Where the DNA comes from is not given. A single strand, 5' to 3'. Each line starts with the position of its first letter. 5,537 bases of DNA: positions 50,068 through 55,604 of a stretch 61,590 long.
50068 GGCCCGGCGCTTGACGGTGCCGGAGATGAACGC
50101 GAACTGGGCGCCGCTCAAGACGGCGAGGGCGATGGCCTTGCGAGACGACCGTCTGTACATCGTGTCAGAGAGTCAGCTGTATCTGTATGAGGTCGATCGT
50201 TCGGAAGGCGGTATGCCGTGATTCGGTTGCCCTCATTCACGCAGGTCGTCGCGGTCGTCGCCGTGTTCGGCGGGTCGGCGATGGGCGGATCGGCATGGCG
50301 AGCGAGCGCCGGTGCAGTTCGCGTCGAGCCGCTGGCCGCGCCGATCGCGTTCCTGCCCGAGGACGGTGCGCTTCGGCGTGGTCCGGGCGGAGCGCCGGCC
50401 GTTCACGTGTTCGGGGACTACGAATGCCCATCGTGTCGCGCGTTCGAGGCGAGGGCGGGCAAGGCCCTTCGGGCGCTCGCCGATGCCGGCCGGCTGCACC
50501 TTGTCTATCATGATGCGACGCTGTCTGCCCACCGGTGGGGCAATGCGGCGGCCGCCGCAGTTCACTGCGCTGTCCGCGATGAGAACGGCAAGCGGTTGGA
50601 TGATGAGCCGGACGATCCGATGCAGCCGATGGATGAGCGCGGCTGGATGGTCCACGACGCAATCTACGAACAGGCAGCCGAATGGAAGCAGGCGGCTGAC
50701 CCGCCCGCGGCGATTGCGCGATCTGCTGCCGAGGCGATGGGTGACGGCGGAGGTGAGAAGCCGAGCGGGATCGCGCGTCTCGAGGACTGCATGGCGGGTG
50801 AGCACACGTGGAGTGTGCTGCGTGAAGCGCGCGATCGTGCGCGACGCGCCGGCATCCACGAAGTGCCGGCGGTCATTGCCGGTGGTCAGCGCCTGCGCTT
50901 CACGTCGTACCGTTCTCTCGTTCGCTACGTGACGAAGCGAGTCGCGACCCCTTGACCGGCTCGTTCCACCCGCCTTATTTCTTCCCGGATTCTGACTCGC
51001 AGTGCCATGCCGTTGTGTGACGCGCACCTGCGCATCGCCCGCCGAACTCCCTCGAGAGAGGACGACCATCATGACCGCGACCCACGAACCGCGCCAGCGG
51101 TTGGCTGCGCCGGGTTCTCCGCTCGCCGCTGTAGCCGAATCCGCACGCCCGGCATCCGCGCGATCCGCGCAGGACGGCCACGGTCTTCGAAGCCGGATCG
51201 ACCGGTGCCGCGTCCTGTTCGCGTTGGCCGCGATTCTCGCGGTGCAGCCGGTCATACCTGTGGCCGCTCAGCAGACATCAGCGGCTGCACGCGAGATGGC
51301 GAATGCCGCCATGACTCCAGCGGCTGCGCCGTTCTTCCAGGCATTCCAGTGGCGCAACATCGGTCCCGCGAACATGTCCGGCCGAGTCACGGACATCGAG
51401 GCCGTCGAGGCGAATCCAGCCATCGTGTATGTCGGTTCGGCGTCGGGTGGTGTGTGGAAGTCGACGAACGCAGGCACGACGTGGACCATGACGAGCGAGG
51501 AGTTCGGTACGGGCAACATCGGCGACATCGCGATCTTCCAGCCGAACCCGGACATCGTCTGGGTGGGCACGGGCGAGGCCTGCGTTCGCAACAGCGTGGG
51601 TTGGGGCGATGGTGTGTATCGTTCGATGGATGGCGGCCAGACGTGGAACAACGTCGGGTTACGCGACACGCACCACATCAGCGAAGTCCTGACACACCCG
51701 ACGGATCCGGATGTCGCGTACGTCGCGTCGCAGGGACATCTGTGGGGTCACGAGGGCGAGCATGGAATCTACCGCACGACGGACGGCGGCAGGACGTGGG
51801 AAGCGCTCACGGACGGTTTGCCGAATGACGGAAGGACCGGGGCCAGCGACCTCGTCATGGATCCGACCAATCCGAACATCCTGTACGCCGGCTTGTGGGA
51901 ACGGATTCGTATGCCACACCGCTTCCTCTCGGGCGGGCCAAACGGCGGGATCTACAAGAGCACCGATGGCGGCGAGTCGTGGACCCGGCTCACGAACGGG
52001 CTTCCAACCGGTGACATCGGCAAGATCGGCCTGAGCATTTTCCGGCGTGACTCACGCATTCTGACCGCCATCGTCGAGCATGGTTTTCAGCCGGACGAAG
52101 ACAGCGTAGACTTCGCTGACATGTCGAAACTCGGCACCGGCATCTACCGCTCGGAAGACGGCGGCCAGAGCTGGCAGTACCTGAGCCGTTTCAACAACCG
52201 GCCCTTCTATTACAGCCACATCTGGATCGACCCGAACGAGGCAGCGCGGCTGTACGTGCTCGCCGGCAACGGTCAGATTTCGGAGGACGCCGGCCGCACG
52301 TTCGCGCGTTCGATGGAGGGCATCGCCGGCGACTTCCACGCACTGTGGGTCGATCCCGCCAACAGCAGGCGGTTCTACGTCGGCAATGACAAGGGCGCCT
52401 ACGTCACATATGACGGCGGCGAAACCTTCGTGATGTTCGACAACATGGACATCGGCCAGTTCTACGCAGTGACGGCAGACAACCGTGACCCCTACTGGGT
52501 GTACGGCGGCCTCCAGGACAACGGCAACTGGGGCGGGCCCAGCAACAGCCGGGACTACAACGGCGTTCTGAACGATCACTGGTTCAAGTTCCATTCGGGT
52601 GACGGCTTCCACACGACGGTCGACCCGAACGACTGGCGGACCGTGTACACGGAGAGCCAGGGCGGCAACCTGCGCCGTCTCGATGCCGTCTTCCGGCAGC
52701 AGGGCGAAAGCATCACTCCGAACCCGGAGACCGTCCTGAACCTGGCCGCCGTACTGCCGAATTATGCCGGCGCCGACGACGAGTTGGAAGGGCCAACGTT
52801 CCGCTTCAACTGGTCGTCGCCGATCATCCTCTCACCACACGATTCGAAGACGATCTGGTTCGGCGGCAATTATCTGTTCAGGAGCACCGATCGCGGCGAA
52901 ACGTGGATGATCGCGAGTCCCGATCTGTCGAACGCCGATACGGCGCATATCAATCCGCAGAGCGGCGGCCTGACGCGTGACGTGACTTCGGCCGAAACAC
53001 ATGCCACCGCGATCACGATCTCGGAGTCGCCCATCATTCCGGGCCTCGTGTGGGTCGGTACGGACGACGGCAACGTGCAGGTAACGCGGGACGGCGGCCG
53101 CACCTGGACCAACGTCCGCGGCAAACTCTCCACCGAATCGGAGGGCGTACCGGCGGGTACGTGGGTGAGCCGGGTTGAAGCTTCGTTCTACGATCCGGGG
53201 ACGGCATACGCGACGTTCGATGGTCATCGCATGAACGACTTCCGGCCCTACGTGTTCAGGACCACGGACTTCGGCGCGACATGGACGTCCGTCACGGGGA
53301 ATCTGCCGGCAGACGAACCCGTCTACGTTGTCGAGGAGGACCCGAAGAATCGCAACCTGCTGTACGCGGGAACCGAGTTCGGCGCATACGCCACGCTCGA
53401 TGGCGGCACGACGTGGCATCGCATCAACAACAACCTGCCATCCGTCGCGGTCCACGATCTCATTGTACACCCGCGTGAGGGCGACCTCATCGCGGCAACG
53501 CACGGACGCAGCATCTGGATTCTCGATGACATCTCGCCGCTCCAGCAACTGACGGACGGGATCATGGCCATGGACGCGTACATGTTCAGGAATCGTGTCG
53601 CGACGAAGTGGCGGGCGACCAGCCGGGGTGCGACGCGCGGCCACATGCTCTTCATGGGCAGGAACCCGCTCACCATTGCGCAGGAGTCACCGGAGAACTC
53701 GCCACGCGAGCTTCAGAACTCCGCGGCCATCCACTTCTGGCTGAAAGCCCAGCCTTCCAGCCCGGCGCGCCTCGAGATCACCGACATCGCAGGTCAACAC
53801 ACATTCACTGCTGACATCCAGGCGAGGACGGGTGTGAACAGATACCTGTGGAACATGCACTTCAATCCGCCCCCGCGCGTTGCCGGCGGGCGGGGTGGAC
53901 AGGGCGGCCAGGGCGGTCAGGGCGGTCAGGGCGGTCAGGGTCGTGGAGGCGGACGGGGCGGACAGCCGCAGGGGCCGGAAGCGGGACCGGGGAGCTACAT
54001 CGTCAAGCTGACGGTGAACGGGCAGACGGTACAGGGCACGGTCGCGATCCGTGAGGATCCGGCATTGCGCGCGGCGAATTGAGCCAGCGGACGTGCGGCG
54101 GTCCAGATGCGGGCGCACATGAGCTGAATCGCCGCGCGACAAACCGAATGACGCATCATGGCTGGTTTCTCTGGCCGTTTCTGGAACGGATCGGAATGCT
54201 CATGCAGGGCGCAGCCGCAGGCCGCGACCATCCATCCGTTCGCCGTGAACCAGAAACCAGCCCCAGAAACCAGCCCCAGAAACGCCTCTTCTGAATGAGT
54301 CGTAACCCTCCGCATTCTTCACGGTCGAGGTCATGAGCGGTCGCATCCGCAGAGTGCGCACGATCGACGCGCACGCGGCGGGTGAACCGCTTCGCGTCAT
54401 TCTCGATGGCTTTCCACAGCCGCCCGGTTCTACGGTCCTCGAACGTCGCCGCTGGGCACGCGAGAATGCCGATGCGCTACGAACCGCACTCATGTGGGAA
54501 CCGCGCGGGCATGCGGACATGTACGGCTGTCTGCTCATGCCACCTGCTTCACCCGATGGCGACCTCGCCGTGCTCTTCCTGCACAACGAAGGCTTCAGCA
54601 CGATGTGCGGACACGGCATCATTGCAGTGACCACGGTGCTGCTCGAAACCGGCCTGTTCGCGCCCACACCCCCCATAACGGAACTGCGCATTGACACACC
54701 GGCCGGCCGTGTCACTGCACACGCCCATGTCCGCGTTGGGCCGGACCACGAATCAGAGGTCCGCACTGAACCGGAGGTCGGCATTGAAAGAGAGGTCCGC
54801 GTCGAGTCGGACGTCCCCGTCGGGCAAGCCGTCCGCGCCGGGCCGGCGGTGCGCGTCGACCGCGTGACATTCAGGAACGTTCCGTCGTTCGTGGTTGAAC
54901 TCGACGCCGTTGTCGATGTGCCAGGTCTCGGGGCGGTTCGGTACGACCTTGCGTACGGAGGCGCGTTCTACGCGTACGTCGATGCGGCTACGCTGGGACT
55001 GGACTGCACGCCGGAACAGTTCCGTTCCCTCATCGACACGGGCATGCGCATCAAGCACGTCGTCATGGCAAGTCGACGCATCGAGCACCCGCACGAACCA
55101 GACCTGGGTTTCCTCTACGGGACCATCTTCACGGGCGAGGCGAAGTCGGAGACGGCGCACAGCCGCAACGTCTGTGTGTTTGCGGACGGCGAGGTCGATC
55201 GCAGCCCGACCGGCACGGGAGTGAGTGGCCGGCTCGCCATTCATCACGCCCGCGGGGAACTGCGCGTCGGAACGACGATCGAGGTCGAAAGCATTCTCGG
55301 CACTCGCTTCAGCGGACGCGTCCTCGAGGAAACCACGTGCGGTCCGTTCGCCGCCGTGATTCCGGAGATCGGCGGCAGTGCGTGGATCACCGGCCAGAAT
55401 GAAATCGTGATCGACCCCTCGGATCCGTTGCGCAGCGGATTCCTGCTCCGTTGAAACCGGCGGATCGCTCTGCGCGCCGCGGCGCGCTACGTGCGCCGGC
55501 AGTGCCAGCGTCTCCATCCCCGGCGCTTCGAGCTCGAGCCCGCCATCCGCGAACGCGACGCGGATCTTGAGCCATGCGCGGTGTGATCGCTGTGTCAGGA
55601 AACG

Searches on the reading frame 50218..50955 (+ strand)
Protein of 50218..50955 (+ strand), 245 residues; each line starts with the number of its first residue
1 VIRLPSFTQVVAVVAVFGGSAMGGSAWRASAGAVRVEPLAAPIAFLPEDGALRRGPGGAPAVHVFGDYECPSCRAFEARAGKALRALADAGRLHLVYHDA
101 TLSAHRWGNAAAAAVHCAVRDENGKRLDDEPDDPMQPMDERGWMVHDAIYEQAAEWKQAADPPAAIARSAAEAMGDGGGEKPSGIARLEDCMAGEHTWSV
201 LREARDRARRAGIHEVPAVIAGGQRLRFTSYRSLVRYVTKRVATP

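Call 55: search_protein_families(library=pfam, proteins=[window:50218-50955:+], max_evalue=0.00001)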
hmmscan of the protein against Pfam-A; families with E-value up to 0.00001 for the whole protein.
window:50218-50955:+ (245 aa): 1 family
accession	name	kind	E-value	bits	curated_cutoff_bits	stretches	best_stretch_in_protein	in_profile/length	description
PF13462.12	Thioredoxin_4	-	4.2e-14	53.5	23.2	1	59-122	13-76/165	Thioredoxin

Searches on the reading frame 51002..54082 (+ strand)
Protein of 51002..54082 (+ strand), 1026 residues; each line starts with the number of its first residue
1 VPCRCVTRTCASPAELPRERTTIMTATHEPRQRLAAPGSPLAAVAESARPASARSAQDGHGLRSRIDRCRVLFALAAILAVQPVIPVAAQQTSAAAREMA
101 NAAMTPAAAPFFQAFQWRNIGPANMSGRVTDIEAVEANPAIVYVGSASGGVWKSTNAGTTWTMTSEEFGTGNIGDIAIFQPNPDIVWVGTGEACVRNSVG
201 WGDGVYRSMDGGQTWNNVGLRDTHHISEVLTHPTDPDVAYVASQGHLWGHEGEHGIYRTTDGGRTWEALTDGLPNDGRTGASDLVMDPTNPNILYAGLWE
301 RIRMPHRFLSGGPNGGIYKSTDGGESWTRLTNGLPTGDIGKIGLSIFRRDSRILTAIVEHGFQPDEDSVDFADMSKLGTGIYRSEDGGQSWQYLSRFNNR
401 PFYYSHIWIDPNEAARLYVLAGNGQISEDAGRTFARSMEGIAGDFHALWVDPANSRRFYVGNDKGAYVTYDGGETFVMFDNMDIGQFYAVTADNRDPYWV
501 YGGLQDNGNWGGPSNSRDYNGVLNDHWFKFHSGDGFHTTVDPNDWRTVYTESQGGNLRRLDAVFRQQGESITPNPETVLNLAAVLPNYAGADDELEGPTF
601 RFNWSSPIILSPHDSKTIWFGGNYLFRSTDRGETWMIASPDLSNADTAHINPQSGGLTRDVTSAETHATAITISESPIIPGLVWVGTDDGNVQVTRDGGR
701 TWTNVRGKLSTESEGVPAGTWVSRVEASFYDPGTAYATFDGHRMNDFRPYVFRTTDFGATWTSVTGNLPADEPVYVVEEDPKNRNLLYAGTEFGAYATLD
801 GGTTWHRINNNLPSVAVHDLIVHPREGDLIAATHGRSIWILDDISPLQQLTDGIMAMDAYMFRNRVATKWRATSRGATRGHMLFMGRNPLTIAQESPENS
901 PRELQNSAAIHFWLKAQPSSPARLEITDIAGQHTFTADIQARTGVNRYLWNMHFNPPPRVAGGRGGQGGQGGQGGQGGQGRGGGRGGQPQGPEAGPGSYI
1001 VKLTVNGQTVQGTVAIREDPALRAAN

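Call 55: search_protein_families(library=pfam, proteins=[window:51002-54082:+], max_evalue=0.00001)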
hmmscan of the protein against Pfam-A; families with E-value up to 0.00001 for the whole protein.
window:51002-54082:+ (1026 aa): 3 families
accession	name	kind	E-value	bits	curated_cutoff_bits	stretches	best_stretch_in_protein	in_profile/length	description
PF15902.12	Sortilin-Vps10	-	2e-31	109.7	33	1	205-333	3-115/446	Sortilin, neurotensin receptor 3,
PF02012.26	BNR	-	9.7e-16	55.6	27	0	257-267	1-11/12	BNR/Asp-box repeat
PF13088.12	BNR_2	-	3e-07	30.5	31.4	0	687-815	76-209/277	BNR repeat-like domain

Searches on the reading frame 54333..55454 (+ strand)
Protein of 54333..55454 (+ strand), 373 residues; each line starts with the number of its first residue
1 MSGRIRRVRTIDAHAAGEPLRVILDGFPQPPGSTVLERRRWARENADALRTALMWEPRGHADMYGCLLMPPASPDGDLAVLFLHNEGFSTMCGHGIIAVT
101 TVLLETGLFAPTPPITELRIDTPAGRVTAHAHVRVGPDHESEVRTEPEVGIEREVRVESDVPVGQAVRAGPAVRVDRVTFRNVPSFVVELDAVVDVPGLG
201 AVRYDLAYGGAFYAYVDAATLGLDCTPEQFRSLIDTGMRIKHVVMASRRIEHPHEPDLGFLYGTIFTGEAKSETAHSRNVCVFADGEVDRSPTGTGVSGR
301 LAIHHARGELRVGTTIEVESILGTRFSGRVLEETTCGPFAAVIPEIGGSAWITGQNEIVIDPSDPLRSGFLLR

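Call 55: search_protein_families(library=pfam, proteins=[window:54333-55454:+], max_evalue=0.00001)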
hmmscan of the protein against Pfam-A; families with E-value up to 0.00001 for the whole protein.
window:54333-55454:+ (373 aa): 1 family
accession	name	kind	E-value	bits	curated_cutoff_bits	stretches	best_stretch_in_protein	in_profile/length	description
PF05544.16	Pro_racemase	-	7.9e-113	377.2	27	2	153-370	105-324/325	Proline racemase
